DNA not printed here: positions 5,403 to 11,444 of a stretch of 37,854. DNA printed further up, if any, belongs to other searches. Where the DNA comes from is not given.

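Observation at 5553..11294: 1913-aa tandem FtsX permease whose first 'periplasmic domain' is a ~1160-aa LysM/PA/M28-like ectodomain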

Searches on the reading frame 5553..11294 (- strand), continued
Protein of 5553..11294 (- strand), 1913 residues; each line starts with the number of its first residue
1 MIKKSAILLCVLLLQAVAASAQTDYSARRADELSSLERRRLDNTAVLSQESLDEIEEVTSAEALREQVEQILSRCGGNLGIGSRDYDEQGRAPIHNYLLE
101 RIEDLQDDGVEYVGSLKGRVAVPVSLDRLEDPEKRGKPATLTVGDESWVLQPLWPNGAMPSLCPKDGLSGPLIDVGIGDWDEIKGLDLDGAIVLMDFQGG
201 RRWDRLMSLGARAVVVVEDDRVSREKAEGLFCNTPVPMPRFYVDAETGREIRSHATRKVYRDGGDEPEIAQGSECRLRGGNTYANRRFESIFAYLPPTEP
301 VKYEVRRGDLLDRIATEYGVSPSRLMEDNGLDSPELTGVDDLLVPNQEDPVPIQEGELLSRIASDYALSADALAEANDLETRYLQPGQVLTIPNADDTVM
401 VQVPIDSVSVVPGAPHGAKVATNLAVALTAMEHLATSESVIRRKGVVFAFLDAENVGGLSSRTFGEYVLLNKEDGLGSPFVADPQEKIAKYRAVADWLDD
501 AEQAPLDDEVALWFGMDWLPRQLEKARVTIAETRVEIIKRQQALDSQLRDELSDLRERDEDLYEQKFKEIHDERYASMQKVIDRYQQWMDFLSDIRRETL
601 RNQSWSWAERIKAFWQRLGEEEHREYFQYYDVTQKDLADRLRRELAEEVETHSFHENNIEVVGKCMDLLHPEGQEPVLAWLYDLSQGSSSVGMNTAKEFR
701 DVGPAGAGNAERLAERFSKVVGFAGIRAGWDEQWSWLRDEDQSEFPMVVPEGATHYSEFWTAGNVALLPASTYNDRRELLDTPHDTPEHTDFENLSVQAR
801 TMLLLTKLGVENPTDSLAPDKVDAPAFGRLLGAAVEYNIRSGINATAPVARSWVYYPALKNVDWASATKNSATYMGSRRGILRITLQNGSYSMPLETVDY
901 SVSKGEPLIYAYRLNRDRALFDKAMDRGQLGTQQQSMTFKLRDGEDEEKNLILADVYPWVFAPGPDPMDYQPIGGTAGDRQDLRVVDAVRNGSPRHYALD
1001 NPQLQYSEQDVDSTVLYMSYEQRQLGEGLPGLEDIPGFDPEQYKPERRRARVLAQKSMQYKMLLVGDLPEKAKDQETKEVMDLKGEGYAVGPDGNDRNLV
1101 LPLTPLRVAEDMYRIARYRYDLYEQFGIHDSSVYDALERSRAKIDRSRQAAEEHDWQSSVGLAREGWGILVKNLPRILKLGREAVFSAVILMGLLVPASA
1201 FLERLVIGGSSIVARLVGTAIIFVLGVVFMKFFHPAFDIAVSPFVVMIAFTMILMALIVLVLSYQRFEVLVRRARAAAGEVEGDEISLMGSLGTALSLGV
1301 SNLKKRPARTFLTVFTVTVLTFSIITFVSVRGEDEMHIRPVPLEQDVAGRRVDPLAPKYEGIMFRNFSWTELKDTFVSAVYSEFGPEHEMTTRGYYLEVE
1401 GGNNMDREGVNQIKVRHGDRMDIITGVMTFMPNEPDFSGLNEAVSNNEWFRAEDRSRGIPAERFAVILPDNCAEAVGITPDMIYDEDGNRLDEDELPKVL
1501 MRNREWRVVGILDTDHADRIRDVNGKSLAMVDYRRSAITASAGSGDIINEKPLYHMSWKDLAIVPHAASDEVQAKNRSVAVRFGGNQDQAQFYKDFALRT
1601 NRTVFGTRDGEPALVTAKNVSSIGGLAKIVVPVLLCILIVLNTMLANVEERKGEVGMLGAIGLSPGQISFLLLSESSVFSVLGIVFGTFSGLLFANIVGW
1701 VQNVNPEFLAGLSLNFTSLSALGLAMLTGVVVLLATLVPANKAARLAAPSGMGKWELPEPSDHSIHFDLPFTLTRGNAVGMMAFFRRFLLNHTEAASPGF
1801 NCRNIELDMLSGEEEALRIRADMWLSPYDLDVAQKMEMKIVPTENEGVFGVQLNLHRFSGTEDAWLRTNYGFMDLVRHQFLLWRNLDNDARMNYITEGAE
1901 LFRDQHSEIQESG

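Call 44: search_solved_structures(query=A4, max_evalue=0.1, show_alignments=3)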
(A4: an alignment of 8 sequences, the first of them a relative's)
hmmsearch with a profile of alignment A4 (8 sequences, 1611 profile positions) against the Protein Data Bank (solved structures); distinct sequences matched with E-value up to 0.1: 36.
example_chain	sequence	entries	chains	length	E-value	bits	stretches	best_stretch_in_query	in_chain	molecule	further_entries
2ek8_A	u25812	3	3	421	3e-15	58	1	22-321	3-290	Aminopeptidase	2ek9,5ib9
5lil_A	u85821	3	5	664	2.2e-14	55.1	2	1275-1443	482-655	Macrolide export ATP-binding/permease protein MacB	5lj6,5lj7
6hc6_A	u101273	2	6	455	9.1e-14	53.1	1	16-327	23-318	Aminopeptidase YwaD | Aminopeptidase Y (Arg Lys Leu preference)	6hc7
5gko_A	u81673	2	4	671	1e-13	52.9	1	1259-1443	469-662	Macrolide export ATP-binding/permease protein MacB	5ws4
9o9x_C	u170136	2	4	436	2.5e-11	45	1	1332-1443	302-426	ABC transporter permease YtrF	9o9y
5nik_J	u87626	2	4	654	4.2e-10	40.9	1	1264-1443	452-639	Macrolide export ATP-binding/permease protein MacB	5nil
9w37_A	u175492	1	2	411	1.1e-07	32.9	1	1326-1443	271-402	LolF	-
9w35_A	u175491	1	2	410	1.1e-07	32.9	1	1326-1443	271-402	LolF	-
9w2w_A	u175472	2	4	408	1.3e-07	32.7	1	1326-1443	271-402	LolF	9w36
5xu1_M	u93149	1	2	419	1.8e-07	32.2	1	1307-1443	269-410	ABC transporter permeae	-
3iib_A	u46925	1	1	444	3.5e-06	27.9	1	33-313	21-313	Peptidase M28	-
2anp_A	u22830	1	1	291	2.3e-05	25.2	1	244-325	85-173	leucyl aminopeptidase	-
7arh_C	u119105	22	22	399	0.00012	22.9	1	1331-1442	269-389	Lipoprotein-releasing ABC transporter permease subunit LolC | Lipo-releasing system transmembrane protein lolC | Lipoprotein-releasing system transmembrane prot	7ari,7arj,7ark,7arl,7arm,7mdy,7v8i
7mdx_A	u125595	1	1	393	0.00012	22.9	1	1331-1442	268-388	Lipoprotein-releasing system transmembrane protein LolC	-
3b35_A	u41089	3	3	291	0.00013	22.7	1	244-325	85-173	Bacterial leucyl aminopeptidase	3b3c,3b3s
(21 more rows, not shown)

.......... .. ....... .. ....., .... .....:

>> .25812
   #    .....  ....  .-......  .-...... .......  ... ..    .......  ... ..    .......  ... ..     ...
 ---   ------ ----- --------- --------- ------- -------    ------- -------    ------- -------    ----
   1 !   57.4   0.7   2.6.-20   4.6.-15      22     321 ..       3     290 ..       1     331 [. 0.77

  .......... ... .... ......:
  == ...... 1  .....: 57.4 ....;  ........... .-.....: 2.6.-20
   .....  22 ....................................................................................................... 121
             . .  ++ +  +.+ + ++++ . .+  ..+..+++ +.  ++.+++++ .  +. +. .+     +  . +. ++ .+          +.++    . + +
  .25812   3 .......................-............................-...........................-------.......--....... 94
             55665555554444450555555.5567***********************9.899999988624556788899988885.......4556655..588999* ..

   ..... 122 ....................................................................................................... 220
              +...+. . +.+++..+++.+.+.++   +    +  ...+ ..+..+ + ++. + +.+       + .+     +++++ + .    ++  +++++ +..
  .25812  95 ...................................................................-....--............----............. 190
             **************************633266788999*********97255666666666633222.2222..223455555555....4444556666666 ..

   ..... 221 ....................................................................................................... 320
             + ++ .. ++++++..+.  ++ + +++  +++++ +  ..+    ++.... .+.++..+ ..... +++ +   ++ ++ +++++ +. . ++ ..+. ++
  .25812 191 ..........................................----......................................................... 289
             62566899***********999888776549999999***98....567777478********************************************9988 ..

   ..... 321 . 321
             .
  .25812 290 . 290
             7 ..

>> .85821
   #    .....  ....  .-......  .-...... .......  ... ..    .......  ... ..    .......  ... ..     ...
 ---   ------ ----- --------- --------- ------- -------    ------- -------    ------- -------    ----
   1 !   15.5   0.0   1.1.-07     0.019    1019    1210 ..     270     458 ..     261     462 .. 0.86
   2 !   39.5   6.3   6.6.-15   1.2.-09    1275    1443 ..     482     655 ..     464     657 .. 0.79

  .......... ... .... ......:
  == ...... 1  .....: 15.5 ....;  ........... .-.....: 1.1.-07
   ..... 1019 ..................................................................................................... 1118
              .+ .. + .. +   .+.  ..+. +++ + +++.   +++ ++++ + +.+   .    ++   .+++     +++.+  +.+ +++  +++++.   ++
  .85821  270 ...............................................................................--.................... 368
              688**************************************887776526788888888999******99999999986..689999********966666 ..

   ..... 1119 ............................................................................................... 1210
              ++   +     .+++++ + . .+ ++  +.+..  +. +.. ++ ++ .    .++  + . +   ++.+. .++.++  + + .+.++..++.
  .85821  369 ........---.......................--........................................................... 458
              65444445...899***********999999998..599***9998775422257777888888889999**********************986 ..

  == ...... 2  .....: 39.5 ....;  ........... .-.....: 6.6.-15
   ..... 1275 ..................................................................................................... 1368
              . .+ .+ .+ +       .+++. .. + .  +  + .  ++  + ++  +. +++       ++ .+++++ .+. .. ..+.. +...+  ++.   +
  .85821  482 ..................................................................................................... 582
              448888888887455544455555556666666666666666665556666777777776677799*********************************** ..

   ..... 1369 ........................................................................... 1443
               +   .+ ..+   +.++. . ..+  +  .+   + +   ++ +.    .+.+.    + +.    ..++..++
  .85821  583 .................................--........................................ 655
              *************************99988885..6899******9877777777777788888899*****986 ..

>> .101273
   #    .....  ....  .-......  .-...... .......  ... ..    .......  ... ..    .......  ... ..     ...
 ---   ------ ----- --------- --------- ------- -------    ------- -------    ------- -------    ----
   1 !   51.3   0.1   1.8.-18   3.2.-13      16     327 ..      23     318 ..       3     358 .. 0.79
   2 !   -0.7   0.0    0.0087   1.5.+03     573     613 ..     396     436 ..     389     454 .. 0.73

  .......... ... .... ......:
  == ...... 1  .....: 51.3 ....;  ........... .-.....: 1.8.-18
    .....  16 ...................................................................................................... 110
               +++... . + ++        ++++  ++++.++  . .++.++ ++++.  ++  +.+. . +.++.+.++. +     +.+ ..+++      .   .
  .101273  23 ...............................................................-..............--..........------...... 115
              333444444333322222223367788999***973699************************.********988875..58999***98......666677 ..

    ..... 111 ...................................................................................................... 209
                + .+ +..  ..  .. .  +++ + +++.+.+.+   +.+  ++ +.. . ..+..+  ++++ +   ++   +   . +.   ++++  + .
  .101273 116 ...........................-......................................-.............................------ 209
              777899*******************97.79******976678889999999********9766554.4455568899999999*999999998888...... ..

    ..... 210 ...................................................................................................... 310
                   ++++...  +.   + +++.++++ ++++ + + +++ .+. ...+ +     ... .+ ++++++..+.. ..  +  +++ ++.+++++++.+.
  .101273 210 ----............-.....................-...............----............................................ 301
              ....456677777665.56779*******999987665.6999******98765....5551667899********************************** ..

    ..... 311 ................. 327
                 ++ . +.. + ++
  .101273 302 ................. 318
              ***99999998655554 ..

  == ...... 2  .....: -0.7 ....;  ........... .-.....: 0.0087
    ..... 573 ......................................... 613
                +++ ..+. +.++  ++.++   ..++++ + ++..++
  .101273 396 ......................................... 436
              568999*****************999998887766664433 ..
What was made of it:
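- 9774..10115 (-): aa 394-507: M28-like core, first half, with degenerate metal site (PIDS, GAPHGAK, DAEN). Residue-level alignment to 2ek8 and 6hc6 (call 44).
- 7377..7493 (-): aa 1268-1306: cytoplasmic linker (8 K/R) with the MacB-type pre-TM1 amphipathic helix. Homologous segment aligned to MacB 5lil residues 270 onward (call 44).
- On Type VII ABC transporter TMD (MacB/FtsX fold): Homologous segment aligned to MacB 5lil residues 270-458 (call 44).
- Checked: In relatives this aligns to the pre-TM1 helix of MacB 5lil (call 44).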

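Call 47: search_protein_families(library=pfam, proteins=[L002:16239-18359:+, L003:15430-17460:+, L001:15740-17797:+, L003:7645-9210:+, L002:19891-21735:+, L002:21735-24653:+], max_evalue=0.1)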
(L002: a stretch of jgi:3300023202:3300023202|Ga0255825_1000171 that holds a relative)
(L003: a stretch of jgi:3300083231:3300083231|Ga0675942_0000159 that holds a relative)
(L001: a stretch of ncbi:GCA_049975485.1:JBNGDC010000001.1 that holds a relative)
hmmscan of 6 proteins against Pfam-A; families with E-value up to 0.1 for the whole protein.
L002:16239-18359:+ (706 aa): 1 family
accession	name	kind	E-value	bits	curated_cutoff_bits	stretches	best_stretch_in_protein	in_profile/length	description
PF03169.20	OPT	-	3.2e-09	36.5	25.8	2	183-492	101-414/623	OPT oligopeptide transporter protein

L003:15430-17460:+ (676 aa): 1 family
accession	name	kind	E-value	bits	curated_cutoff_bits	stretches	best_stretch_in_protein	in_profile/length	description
PF03169.20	OPT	-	1.6e-09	37.4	25.8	2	150-463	105-419/623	OPT oligopeptide transporter protein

L001:15740-17797:+ (685 aa): 0 families

L003:7645-9210:+ (521 aa): 1 family
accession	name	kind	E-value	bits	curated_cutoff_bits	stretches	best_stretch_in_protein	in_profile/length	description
PF02687.27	FtsX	-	1.2e-15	58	25.5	1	395-503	3-113/120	FtsX-like permease C-terminal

L002:19891-21735:+ (614 aa): 0 families

L002:21735-24653:+ (972 aa): 1 family
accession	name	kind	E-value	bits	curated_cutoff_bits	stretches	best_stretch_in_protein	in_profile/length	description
PF01229.23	Glyco_hydro_39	-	0.0022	17.3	26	1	561-645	155-233/472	Glycosyl hydrolases family 39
